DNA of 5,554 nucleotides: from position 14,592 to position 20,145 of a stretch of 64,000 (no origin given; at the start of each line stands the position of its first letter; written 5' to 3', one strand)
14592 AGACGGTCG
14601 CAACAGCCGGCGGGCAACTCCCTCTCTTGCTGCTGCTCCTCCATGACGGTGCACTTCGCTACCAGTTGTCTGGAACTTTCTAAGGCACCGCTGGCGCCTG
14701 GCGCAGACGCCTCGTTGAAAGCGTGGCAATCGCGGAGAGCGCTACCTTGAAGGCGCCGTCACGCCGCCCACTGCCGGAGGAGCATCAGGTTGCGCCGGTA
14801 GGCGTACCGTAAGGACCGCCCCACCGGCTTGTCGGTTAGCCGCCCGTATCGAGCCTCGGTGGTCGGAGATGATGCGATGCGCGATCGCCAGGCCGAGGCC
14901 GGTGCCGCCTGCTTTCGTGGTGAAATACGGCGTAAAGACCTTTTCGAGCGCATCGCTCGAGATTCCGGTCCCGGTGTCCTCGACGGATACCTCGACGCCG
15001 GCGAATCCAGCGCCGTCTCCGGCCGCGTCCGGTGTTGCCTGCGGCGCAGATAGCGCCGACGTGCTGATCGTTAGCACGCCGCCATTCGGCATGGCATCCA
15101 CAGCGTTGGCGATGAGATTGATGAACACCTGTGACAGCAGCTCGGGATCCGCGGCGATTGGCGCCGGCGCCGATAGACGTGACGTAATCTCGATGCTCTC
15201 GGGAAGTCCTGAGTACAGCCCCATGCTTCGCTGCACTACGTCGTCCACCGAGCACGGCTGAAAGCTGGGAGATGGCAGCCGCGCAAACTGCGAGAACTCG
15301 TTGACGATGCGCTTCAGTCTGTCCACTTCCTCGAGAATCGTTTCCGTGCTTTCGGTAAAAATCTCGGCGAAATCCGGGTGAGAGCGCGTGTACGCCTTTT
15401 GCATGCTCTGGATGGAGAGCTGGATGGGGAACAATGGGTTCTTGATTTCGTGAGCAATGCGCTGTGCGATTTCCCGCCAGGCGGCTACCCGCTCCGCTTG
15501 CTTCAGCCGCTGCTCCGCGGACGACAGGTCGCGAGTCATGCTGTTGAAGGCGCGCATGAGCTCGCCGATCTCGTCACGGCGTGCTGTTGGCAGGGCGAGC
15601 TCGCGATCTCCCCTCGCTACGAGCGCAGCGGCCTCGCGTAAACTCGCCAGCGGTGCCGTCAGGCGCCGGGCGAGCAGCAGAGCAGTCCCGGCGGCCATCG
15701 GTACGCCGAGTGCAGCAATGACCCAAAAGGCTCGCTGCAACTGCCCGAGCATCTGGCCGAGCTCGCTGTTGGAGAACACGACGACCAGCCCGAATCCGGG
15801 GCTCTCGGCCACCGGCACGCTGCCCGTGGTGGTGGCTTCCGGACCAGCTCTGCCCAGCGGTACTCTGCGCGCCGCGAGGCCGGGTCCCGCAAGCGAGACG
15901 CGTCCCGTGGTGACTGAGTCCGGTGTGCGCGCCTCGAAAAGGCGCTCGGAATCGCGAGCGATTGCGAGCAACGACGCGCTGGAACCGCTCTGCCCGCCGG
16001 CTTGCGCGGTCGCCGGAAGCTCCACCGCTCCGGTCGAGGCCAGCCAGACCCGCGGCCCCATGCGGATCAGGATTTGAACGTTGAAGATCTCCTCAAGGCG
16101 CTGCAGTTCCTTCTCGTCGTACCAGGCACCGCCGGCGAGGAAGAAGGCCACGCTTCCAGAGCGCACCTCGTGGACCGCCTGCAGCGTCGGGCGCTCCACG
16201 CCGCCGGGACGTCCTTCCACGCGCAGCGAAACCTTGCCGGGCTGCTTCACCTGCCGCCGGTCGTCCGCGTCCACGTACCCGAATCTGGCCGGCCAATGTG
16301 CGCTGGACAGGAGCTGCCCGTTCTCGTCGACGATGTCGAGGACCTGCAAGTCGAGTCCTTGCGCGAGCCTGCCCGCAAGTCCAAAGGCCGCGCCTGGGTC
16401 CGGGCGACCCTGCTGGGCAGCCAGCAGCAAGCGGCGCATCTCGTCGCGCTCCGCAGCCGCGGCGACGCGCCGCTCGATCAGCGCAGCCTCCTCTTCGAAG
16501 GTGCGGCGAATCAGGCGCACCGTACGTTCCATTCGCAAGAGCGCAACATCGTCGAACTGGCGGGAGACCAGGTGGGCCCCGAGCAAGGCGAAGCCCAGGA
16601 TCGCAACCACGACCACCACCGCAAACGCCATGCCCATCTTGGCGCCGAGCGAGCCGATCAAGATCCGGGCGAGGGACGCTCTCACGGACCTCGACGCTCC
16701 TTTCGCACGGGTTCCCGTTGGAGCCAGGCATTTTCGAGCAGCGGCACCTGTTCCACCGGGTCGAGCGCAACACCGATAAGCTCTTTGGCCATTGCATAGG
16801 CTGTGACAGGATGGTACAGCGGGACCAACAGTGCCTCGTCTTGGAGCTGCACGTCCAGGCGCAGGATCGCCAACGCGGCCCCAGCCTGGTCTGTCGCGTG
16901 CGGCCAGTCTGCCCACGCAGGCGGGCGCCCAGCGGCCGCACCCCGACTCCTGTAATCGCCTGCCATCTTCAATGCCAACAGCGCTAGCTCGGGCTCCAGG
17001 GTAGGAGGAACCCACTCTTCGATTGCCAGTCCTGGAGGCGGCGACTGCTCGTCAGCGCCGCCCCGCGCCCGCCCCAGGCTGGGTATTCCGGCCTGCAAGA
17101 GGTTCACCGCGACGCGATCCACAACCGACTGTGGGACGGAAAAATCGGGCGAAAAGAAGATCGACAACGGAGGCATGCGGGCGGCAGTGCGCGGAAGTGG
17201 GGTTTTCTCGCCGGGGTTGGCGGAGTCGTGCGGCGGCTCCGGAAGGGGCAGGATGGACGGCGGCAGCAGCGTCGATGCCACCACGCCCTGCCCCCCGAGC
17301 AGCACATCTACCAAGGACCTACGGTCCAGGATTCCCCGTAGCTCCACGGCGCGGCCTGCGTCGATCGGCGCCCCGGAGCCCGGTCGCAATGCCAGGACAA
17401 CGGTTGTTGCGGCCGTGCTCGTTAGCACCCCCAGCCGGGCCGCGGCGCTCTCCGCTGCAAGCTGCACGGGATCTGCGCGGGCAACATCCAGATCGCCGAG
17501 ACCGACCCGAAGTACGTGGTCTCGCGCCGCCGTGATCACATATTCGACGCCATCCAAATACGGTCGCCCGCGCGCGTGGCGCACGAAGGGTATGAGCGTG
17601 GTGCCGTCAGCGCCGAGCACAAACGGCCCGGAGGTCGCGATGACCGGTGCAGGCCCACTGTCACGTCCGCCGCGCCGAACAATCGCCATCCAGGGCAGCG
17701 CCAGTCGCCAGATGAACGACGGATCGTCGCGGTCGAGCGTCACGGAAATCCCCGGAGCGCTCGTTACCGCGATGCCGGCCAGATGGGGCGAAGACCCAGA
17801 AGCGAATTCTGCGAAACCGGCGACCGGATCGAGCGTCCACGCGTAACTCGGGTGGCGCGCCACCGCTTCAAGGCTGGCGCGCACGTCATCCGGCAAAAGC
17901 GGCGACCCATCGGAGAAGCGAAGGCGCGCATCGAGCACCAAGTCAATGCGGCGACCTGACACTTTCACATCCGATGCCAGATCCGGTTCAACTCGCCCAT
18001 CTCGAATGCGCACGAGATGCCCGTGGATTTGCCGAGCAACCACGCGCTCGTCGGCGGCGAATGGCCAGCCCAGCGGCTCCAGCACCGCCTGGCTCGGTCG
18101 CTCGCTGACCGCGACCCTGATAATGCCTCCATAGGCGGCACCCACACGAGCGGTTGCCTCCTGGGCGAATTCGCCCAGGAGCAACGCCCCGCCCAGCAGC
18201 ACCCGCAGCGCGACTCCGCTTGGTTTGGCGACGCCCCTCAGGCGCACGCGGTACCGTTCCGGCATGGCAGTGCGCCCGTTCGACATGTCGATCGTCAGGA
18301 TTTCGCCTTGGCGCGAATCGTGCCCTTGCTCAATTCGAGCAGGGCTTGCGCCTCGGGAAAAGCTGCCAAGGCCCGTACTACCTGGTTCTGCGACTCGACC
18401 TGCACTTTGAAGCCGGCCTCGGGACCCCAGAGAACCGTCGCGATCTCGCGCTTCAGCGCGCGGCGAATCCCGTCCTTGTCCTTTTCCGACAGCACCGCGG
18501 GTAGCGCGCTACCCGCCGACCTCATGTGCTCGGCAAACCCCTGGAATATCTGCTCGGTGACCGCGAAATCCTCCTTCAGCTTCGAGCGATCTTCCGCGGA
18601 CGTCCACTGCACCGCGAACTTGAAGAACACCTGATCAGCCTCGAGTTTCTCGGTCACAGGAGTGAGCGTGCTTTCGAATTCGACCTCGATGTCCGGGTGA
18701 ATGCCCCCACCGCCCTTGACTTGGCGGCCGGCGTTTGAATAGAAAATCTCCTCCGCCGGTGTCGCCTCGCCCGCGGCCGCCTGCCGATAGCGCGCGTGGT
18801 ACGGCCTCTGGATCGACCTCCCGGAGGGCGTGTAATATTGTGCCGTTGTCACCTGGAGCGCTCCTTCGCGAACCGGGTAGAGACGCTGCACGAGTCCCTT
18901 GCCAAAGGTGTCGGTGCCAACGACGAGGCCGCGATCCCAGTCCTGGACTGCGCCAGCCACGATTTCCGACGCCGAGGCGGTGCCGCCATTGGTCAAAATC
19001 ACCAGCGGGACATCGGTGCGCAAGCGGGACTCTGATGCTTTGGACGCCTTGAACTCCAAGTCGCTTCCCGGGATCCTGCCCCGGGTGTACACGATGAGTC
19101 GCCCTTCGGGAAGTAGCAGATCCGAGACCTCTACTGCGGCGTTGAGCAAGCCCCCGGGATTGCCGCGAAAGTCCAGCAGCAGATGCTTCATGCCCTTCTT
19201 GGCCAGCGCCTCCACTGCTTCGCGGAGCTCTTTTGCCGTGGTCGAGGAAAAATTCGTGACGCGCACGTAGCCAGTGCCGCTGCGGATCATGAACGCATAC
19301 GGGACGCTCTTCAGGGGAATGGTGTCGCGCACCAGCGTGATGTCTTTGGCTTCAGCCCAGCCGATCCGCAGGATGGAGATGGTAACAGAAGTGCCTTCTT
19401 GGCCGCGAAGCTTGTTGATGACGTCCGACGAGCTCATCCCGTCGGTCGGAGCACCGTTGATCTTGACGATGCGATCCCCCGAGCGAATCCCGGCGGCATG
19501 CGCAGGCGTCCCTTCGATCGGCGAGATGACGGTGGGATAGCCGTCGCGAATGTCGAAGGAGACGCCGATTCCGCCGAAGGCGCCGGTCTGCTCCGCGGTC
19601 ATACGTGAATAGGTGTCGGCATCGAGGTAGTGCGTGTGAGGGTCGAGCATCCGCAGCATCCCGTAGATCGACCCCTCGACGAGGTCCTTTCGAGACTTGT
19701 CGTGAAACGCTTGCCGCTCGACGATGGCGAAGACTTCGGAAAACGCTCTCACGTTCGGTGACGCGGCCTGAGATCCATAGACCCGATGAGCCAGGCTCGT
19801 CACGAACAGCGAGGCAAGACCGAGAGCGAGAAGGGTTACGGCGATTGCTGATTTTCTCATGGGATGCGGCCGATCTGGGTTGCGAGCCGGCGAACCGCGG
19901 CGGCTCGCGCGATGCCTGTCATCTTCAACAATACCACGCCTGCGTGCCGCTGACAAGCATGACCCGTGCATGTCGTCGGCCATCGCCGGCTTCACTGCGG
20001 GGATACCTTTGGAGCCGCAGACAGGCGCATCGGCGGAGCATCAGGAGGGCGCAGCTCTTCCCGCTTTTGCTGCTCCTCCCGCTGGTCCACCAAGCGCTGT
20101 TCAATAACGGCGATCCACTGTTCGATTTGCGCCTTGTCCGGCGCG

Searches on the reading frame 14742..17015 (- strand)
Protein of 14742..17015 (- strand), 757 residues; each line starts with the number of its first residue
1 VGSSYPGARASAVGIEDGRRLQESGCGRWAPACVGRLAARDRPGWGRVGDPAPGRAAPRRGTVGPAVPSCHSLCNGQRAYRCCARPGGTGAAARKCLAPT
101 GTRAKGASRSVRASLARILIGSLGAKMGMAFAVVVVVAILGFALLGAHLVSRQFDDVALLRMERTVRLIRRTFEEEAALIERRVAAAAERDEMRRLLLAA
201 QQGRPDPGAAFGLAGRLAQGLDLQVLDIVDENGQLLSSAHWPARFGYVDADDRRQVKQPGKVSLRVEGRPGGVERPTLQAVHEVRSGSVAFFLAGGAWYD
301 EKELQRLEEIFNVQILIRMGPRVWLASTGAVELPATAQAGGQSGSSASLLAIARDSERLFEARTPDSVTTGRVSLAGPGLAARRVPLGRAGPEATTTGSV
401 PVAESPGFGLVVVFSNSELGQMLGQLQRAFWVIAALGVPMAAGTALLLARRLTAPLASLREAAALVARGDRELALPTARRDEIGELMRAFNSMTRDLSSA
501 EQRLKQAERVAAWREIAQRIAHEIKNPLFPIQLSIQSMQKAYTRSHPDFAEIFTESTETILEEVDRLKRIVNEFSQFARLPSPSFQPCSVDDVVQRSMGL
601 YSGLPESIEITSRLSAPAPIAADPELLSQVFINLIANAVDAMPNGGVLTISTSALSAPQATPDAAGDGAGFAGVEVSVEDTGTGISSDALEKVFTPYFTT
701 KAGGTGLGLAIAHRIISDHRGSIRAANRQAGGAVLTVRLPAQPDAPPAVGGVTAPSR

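Call 90: search_protein_families(library=pfam, proteins=[window:14742-17015:-], max_evalue=0.0001)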
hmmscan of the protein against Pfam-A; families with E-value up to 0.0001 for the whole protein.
window:14742-17015:- (757 aa): 3 families
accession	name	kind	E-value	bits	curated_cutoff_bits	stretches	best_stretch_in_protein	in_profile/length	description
PF02518.31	HATPase_c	-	9.5e-23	81.2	26.4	1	623-742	2-110/111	Histidine kinase-, DNA gyrase B-, and HSP90-like ATPase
PF00672.30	HAMP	-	9.3e-12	45.5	25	1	447-497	1-51/53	HAMP domain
PF00512.31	HisKA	-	4.6e-11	43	26.9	1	513-581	2-64/66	His Kinase A (phospho-acceptor) domain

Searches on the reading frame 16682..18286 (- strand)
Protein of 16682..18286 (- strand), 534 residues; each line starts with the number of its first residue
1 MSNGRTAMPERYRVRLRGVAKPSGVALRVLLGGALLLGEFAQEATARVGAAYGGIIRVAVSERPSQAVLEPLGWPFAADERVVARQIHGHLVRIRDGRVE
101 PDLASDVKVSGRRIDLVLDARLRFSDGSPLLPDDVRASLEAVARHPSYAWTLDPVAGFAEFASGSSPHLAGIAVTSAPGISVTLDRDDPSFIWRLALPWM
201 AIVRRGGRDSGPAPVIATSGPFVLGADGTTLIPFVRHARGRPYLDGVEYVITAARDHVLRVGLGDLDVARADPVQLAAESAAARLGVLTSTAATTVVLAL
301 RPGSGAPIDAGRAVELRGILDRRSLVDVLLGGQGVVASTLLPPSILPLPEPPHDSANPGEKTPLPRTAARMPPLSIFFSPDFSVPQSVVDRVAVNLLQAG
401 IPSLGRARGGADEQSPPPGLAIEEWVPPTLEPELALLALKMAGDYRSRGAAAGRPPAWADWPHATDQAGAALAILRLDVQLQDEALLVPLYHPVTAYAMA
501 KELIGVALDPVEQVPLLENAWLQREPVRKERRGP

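Call 90: search_protein_families(library=pfam, proteins=[window:16682-18286:-], max_evalue=0.0001)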
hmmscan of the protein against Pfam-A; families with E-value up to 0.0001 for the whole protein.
window:16682-18286:- (534 aa): 1 family
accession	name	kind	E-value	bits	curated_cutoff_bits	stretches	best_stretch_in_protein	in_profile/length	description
PF00496.27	SBP_bac_5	-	6.9e-15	55.5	32.4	1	99-353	2-259/368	Bacterial extracellular solute-binding proteins, family 5 Middle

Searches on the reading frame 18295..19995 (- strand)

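Call 90: search_protein_families(library=pfam, proteins=[window:18295-19995:-], max_evalue=0.0001)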
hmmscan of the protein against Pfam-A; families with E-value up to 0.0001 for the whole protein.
window:18295-19995:- (566 aa): 5 families
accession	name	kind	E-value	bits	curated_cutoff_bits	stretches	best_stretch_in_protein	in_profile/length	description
PF03572.23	Peptidase_S41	-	4.6e-49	166.6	24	1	241-397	2-156/165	Peptidase family S41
PF17820.7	PDZ_6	-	3e-12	46.5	27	1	156-210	2-54/54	PDZ domain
PF13180.12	PDZ_2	-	5.7e-11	43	27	1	141-212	1-71/80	PDZ domain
PF00595.29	PDZ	-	1.4e-09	38.7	23.2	1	142-208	11-80/81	PDZ domain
PF22694.1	CtpB_N-like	-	5.4e-06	27.2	27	1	79-128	35-85/85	Activating protease CtpB N-terminal domain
